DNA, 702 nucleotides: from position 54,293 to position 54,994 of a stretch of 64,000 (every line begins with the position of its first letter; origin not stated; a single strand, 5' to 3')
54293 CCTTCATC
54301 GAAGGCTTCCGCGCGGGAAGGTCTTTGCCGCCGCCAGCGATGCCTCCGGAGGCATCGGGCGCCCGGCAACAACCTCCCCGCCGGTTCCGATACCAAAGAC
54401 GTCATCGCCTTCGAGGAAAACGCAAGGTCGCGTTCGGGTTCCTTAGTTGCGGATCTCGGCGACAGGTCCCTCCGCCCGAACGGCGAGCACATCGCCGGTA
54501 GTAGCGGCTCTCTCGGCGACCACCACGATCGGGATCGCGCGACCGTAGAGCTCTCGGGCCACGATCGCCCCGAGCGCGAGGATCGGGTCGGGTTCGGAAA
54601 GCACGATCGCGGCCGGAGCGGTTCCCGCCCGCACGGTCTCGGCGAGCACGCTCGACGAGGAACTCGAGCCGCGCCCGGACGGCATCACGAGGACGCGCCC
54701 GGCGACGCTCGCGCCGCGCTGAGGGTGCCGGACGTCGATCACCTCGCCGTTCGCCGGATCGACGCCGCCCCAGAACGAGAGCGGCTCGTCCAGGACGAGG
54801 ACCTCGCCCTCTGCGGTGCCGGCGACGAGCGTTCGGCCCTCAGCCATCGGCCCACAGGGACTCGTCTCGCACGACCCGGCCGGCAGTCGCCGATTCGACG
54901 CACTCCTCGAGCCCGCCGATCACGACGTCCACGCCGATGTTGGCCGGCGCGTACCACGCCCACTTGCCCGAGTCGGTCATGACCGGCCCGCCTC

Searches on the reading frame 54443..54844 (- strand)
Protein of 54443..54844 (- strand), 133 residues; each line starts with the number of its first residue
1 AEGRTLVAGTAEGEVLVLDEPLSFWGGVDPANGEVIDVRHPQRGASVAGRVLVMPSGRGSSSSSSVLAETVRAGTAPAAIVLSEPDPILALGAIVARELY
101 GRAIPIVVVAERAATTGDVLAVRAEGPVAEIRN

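Call 28: search_protein_families(library=ncbifam, proteins=[window:54443-54844:-], max_evalue=0.01)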
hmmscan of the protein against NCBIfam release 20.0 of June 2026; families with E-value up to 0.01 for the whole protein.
window:54443-54844:- (133 aa): 2 families
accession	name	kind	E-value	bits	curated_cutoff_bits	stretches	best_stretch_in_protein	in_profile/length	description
NF051439.1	C3LHypDHLhpIPSEAE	equivalog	5.6e-42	143.9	700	1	4-113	1-110/555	cis-3-hydroxy-L-proline dehydratase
NF003046.0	PRK03955.1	equivalog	2.9e-27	95.2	163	1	2-110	5-107/132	DUF126 domain-containing protein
